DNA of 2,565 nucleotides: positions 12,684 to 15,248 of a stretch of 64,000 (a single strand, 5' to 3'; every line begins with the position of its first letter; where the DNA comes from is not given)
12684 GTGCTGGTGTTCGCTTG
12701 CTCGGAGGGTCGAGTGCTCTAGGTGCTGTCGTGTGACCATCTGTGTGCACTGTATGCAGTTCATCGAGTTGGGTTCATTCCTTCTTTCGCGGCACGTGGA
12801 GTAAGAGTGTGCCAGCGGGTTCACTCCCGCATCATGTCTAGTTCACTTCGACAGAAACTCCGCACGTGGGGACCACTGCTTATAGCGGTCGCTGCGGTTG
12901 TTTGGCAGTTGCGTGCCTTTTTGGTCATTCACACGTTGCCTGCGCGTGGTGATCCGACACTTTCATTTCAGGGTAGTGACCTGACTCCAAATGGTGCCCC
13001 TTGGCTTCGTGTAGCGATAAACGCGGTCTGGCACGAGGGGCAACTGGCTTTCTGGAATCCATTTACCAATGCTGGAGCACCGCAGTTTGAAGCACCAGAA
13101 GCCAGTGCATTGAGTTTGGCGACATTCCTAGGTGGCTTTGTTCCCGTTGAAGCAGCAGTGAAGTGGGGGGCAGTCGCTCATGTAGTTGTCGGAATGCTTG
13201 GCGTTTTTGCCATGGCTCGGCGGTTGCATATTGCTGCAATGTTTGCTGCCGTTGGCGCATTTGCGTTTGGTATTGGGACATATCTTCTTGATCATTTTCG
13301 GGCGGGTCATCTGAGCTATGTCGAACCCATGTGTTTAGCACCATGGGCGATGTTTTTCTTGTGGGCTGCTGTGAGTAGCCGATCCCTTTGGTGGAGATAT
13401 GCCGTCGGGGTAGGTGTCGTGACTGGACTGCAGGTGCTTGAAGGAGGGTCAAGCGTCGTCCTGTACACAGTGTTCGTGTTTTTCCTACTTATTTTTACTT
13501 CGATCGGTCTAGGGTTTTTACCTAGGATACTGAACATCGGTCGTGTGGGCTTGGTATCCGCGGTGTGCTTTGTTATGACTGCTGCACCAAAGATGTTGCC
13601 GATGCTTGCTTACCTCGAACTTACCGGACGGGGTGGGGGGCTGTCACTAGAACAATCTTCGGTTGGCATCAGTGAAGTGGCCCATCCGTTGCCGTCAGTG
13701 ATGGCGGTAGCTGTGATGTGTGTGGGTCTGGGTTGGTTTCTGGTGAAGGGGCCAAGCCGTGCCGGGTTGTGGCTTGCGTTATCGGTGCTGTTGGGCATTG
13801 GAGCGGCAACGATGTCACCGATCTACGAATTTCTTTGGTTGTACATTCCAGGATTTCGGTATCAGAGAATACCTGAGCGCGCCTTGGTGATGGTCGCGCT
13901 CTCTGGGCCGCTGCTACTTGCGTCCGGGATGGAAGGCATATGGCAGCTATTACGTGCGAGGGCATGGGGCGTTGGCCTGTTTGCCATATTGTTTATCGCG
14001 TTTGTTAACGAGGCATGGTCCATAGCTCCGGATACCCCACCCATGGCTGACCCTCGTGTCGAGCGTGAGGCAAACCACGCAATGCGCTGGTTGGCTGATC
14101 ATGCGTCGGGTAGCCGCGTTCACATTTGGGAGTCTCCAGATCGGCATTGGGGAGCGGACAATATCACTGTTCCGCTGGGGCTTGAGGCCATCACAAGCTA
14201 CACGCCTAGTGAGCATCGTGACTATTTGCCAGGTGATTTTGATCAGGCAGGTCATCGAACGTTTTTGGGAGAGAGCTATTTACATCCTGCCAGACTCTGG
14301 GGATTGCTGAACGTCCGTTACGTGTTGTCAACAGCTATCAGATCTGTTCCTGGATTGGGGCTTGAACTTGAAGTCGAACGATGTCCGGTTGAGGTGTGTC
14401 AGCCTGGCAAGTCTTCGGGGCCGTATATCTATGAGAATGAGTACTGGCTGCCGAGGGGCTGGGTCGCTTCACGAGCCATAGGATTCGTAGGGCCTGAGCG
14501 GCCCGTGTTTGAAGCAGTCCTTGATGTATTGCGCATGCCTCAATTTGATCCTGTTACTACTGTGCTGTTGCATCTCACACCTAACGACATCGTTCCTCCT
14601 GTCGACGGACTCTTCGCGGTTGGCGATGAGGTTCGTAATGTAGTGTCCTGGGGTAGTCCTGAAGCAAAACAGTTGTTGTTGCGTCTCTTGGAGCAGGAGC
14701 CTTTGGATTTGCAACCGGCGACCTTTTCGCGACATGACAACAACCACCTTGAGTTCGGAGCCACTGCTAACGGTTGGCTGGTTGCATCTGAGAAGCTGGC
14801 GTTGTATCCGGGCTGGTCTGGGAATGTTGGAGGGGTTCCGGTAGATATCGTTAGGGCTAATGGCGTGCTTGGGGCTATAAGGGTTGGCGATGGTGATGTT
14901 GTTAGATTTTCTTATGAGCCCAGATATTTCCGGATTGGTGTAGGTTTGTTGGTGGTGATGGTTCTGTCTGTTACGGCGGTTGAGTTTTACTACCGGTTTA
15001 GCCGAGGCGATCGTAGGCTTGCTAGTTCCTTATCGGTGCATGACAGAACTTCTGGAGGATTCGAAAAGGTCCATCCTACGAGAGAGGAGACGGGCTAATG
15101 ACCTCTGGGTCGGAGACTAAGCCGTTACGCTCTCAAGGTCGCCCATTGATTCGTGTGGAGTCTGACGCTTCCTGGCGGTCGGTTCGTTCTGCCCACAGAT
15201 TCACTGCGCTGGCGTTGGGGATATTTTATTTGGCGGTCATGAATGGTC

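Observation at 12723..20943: Stand-alone cluster of four different GT-C-like polytopic membrane proteins with no donor-synthesis, flippase or acceptor genes nearby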

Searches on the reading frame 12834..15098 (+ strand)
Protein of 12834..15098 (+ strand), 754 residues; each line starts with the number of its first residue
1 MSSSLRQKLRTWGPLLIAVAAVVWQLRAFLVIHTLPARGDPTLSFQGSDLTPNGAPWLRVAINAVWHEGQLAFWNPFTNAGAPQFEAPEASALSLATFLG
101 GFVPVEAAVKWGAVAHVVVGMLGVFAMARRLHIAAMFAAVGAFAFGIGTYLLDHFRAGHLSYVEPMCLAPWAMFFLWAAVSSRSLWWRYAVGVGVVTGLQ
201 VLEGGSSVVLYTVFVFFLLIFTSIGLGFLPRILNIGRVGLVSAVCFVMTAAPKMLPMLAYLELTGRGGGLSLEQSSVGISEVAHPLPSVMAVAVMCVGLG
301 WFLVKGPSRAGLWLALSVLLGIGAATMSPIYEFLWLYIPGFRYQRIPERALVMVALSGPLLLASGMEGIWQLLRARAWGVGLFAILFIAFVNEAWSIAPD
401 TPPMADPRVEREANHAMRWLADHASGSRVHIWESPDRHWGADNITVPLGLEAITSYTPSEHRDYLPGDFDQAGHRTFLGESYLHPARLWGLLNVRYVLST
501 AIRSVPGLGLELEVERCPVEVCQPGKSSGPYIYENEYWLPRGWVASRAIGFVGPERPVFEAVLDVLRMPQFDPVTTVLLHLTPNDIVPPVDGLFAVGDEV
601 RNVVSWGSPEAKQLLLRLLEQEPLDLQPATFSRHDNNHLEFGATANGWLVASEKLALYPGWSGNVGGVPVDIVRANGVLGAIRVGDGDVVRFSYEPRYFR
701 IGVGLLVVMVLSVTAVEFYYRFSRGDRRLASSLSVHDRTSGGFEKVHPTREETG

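Call 4: search_protein_families(library=pfam, proteins=[window:12834-15098:+], max_evalue=1)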
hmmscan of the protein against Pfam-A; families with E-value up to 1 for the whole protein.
window:12834-15098:+ (754 aa): 1 family
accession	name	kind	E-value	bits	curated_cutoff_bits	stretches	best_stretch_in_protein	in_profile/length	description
PF23997.1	DUF7315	-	0.93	10.4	27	0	94-157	21-89/102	Domain of unknown function (DUF7315)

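Call 5: search_protein_families(library=ncbifam, proteins=[window:12834-15098:+], max_evalue=1)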
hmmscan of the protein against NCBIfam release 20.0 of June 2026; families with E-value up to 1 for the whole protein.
window:12834-15098:+ (754 aa): 0 families

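Call 10: search_solved_structures(query=window:12834-15098:+, max_evalue=10)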
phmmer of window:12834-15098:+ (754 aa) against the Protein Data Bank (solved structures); distinct sequences matched with E-value up to 10: 1.
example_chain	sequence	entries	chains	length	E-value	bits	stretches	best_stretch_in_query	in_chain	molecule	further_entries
5a6e_B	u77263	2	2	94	0.78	11.2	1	197-262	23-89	PORE DOMAIN OF POTASSIUM CHANNEL SUBFAMILY T MEMBER 1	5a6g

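Call 15: find_homologous_proteins(query=window:12834-15098:+, max_evalue=0.001)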
Query window:12834-15098:+ (754 aa): 41 proteins with E <= 0.001 among 8000 candidates.
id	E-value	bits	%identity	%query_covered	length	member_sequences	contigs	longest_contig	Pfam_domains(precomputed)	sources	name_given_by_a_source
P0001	0.0e+0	1715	100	100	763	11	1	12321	-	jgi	-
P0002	0.0e+0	1186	72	96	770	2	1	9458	-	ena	-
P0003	0.0e+0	1143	68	98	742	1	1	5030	-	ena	-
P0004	0.0e+0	1134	68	97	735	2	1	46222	-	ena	-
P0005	0.0e+0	1097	66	94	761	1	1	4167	-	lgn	-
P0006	0.0e+0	1024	63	94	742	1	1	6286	-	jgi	jgi:hypothetical protein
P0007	1.3e-295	1001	61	93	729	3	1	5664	-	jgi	jgi:hypothetical protein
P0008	1.5e-289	981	61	96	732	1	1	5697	-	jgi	jgi:hypothetical protein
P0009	1.3e-287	975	60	95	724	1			-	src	-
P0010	6.5e-283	959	60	95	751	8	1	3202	-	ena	-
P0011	3.9e-274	930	58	95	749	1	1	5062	-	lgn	-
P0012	8.4e-262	889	57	94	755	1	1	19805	-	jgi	jgi:hypothetical protein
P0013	6.6e-261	886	56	93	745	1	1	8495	-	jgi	jgi:hypothetical protein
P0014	5.4e-260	883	56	91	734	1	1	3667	-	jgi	jgi:hypothetical protein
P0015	5.7e-258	877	55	94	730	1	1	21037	-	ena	-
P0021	4.4e-242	824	59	82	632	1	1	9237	PF09586.17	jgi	jgi:hypothetical protein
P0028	1.0e-207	710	48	91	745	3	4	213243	-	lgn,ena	-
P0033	2.9e-178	613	46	89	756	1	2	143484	-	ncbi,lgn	-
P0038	3.1e-13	67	27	48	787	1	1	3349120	PF09586.17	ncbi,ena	-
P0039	4.7e-8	50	28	38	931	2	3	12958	PF09586.17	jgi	jgi:hypothetical protein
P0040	1.6e-6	45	28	25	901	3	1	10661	PF09586.17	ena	-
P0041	4.9e-4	37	26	26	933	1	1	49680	PF09586.17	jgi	jgi:hypothetical protein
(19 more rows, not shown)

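Call 17: find_encoding_contigs(protein=P0028, flank=10000, max_places=2)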
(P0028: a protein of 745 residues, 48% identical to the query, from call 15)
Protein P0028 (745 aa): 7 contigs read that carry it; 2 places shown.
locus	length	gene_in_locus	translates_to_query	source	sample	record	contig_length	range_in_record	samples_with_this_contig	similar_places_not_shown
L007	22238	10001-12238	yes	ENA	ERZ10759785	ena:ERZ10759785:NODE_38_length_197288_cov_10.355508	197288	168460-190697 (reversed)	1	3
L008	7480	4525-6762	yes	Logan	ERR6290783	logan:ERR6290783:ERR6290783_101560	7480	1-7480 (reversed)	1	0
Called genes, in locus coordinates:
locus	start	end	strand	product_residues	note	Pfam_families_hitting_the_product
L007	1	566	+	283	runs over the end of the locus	-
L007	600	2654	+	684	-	PF00884:Sulfatase, PF01663:Phosphodiest (weak), PF16347:SGSH_C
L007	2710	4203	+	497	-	PF00884:Sulfatase, PF01663:Phosphodiest, PF16347:SGSH_C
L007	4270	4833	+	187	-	PF14512:TM1586_NiRdase (faint), PF00881:Nitroreductase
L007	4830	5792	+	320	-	PF21760:SecD_1st (weak), PF22599:SecDF_P1_head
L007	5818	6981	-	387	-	-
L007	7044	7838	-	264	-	PF00561:Abhydrolase_1, PF12146:Hydrolase_4, PF12697:Abhydrolase_6, PF00561:Abhydrolase_1 (weak), PF08386:Abhydrolase_4 (weak)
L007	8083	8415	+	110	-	-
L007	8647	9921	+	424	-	PF02310:B12-binding, PF04055:Radical_SAM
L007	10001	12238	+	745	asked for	-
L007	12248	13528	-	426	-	PF01566:Nramp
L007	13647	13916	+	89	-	-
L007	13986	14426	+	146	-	PF00581:Rhodanese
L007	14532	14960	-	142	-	PF02566:OsmC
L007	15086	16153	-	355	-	-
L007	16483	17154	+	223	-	PF01135:PCMT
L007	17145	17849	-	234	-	PF00535:Glycos_transf_2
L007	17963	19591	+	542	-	PF13231:PMT_2 (weak)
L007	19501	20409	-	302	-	PF20434:BD-FAE (faint), PF00561:Abhydrolase_1, PF12146:Hydrolase_4, PF12697:Abhydrolase_6 (weak), PF00326:Peptidase_S9 (weak)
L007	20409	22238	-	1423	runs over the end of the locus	PF01869:BcrAD_BadFG, PF09989:DUF2229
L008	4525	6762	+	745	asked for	-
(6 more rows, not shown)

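Call 18: find_encoding_contigs(protein=P0033, flank=10000, max_places=2)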
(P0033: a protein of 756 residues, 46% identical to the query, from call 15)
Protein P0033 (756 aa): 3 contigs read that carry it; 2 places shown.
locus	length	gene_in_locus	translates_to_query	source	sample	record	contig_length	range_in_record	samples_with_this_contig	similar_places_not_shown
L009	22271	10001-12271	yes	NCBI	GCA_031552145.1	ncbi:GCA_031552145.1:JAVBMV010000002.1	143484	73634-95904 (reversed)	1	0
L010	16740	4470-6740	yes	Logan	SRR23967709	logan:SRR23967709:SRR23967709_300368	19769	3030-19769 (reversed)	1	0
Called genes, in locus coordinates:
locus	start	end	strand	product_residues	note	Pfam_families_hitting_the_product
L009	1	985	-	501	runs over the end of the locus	PF04223:CitF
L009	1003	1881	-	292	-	PF03328:HpcH_HpaI, PF15617:C-C_Bond_Lyase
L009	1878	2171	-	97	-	PF06857:ACP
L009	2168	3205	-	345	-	PF08218:Citrate_ly_lig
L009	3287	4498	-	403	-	PF00180:Iso_dh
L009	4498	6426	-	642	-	PF00330:Aconitase, PF00694:Aconitase_C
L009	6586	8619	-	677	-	PF00989:PAS (weak), PF01078:Mg_chelatase (faint), PF13188:PAS_8 (weak), PF00158:Sigma54_activat, PF14532:Sigma54_activ_2, PF00004:AAA (weak), PF07728:AAA_5 (weak), PF25601:AAA_lid_14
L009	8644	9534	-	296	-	PF00849:PseudoU_synth_2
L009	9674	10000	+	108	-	PF14358:DUF4405 (weak)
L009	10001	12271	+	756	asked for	-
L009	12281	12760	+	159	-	PF03264:Cytochrom_NNT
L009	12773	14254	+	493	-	PF02335:Cytochrom_C552, PF14522:Cytochrome_C7 (faint)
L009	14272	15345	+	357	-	PF00730:HhH-GPD, PF14815:NUDIX_4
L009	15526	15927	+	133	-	-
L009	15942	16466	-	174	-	PF21982:RecX_HTH1, PF02631:RecX_HTH2, PF21981:RecX_HTH3 (weak)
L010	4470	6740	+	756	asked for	-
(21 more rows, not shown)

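Call 26: find_related_loci(query=A1, collection=genome_contigs, flank=10000)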
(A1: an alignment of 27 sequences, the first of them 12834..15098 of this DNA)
Query A1 (754 aa) in genome_contigs; peptide patterns used: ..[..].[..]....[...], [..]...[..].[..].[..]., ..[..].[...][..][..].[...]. (x = any residue, [..] = any of these).
122 stretches matched a pattern; 9 encode a relative of the query (tblastn E <= 1e-3); 9 distinct loci.
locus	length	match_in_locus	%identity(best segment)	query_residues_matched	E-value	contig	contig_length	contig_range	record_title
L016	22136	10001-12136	55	13-725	0e+0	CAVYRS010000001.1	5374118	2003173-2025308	MAG: uncultured Acidobacteriota bacterium isolate MFD06229.bin.2.32 genome assembly, contig: contig_2392, whole genome s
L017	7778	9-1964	51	56-706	0e+0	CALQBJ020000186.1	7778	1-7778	MAG: Bifidobacterium breve isolate HRS-HS13-bin-114 genome assembly, contig: HRSG-H13-C15824, whole genome shotgun seque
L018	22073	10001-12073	47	14-702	0e+0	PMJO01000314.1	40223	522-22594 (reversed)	MAG: Myxococcales bacterium isolate fen_1125 73.20120600_E2D.64_contig_6644, whole genome shotgun sequence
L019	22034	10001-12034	46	29-696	5e-160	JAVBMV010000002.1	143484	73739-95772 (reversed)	MAG: Myxococcales bacterium isolate EPI_MAG_00061 c_000001837358, whole genome shotgun sequence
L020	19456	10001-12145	46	4-713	0e+0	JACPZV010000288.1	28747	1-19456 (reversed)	MAG: Acidobacteria bacterium isolate NC_groundwater_899_Pr1_S-0.2um_65_15 Montesol18-Sp2_coassembly_scaffold_606203, who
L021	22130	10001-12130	58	14-721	1e-127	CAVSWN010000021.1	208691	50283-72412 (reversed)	MAG: uncultured Acidobacteriota bacterium isolate MFD09212.bin.2.212 genome assembly, contig: contig_33553, whole genome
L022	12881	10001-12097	32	15-697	3e-72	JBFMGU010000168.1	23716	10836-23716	MAG: Myxococcota bacterium isolate MAG305 MAG305_168, whole genome shotgun sequence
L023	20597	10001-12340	28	33-732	3e-54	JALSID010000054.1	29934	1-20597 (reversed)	MAG: Planctomycetota bacterium isolate 354-166_metabat2_scaf2bin.013 354-166_scaffold_1376_c1, whole genome shotgun sequ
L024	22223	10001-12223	29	29-705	1e-40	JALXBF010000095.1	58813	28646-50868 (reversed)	MAG: Planctomycetota bacterium isolate T2_metabat2_scaf2bin.078 T2_NODE_278_length_58813_cov_6.940838, whole genome shot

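Call 27: search_solved_structures(query=A1, max_evalue=10)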
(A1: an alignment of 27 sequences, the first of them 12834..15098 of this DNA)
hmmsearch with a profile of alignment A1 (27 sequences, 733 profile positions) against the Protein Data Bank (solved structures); distinct sequences matched with E-value up to 10: 0.

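Call 41: predict_structure(alignment_id=A1)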
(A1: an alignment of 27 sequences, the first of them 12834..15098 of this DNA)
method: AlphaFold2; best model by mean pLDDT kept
length: 754 residues; sequences in the alignment: 27
mean_pLDDT: 89.3   pTM: 0.89
mean pLDDT of the five models: 89.3, 88.3, 87.9, 87.4, 86.2
residues with pLDDT >= 90: 519; 70-90: 177; 50-70: 37; < 50: 21
segments of 3 or more residues with pLDDT < 50: 41-51, 435-438
pLDDT, mean of each block of 10 residues (from residue 1): 87 97 94 79 42 77 94 91 87 90 93 96 98 97 95 80 94 98 93 98 91 96 91 96 98 92 78 84 87 97 93 97 95 92 89 97 98 92 95 91 85 93 93 58 87 70 79 87 93 95 94 89 78 97 97 94 95 96 88 90 90 94 89 96 97 92 96 95 97 96 98 95 78 63 53 48
secondary structure, 60 per line:
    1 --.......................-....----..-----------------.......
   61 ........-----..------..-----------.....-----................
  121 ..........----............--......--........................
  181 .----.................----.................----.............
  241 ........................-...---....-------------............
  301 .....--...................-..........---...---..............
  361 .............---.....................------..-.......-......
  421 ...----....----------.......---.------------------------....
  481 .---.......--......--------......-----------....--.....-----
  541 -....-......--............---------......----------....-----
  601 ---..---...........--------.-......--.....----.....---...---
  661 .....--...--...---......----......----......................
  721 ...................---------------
elements in order (helices of 4 or more, strands of 3 or more residues): H3-25 H27-30 H54-68 H95-99 H105-130 H135-146 H149-154 H157-181 H186-202 H207-223 H228-264 H272-275 H289-305 H308-326 H328-337 H347-373 H377-397 H407-413 H415-423 E428-431 H442-448 H477-481 H485-491 E494-499 E508-513 H525-528 E531-535 E542-545 E547-552 H555-566 E576-581 E592-595 H609-619 E630-635 E638-642 E647-651 E661-665 E668-670 E673-675 E679-684 E689-694 H699-739

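Call 47: fold_search(model_id=the predicted structure, library=pdb)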
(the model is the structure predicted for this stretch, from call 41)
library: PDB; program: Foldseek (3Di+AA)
matches with E <= 10: 274; with E <= 0.001: 18
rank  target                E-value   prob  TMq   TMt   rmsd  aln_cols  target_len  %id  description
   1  6w98_A                6.5e-10  1.00  0.47  0.30  19.5       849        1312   14  Single-Particle Cryo-EM Structure of Arabinofuranosyltransferase AftD from Mycobacteria (released 2020-05-13)
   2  6wby                  1.7e-09  1.00  0.43  0.29  19.7       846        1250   14  Single-Particle Cryo-EM Structure of Arabinofuranosyltransferase AftD from Mycobacteria, Mutant R1389S Class 2 (released 2020-05-13)
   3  5gmy_A                3.7e-08  1.00  0.42  0.38  10.3       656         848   12  Crystal structure of the Archaeoglobus fulgidus oligosaccharyltransferase (O29867_ARCFU) tethered with an acceptor pep (released 2017-02-01)
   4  7oci_F                7.5e-08  1.00  0.43  0.49  10.3       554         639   13  Cryo-EM structure of yeast Ost6p containing oligosaccharyltransferase complex (released 2022-02-16)
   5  6ezn_F                4.3e-07  1.00  0.42  0.47  11.2       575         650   12  Cryo-EM structure of the yeast oligosaccharyltransferase (OST) complex (released 2018-01-17)
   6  8age_A                5.9e-07  1.00  0.44  0.50   9.5       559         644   14  Structure of yeast oligosaccharylransferase complex with acceptor peptide bound (released 2022-12-07)
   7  8agb_A                6.5e-07  1.00  0.43  0.49  10.9       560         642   14  Structure of yeast oligosaccharylransferase complex with lipid-linked oligosaccharide bound (released 2022-12-07)
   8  6s7t_A                9.7e-07  1.00  0.43  0.46  11.0       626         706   13  Cryo-EM structure of human oligosaccharyltransferase complex OST-B (released 2019-12-18)
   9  6s7o_A                1.2e-06  1.00  0.41  0.46  12.5       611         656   11  Cryo-EM structure of human oligosaccharyltransferase complex OST-A (released 2019-12-18)
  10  6wbx                  1.7e-06  1.00  0.42  0.28  20.2       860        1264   14  Single-Particle Cryo-EM Structure of Arabinofuranosyltransferase AftD from Mycobacteria, Mutant R1389S Class 1 (released 2020-05-13)
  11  6c26_A                2.4e-06  1.00  0.42  0.48  11.2       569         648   13  The Cryo-EM structure of a eukaryotic oligosaccharyl transferase complex (released 2018-01-31)
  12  8b6l_I                7.6e-06  1.00  0.43  0.47   7.5       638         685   12  Subtomogram average of the human Sec61-TRAP-OSTA-translocon (released 2022-12-07)
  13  9n9j_I                1.6e-05  1.00  0.42  0.45  10.6       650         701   12  Structure of a GRP94 folding intermediate engaged with a CCDC134- and FKBP11-bound secretory translocon (released 2025-11-19)
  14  8if8_C                2.3e-05  1.00  0.39  0.47  12.0       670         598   13  Arabinosyltransferase AftA (released 2023-05-31)
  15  5ezm                  5.4e-05  1.00  0.30  0.39  16.9       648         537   12  Crystal Structure of ArnT from Cupriavidus metallidurans in the apo state (released 2016-02-17)
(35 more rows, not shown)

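Call 49: search_protein_families(library=pfam, proteins=[L017:4930-6624:-], max_evalue=0.001)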
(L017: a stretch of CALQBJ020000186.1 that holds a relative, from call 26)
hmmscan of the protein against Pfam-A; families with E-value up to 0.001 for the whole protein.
L017:4930-6624:- (564 aa): 0 families

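Call 69: search_protein_families(library=pfam, alignment_id=A1, max_evalue=0.01)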
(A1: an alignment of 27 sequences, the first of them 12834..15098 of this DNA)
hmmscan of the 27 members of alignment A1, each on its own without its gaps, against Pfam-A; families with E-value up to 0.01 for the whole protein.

A. member 1, window:12834-15098:+ (754 aa): 0 families

B. families by the number of members that match (of 27 scanned): 3 families
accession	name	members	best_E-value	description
PF09586.16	YfhO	9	3.6e-05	Bacterial membrane protein YfhO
PF13231.12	PMT_2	1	0.00026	Dolichyl-phosphate-mannose-protein mannosyltransferase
PF10131.15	PTPS_related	1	0.00051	6-pyruvoyl-tetrahydropterin synthase related domain; membrane protein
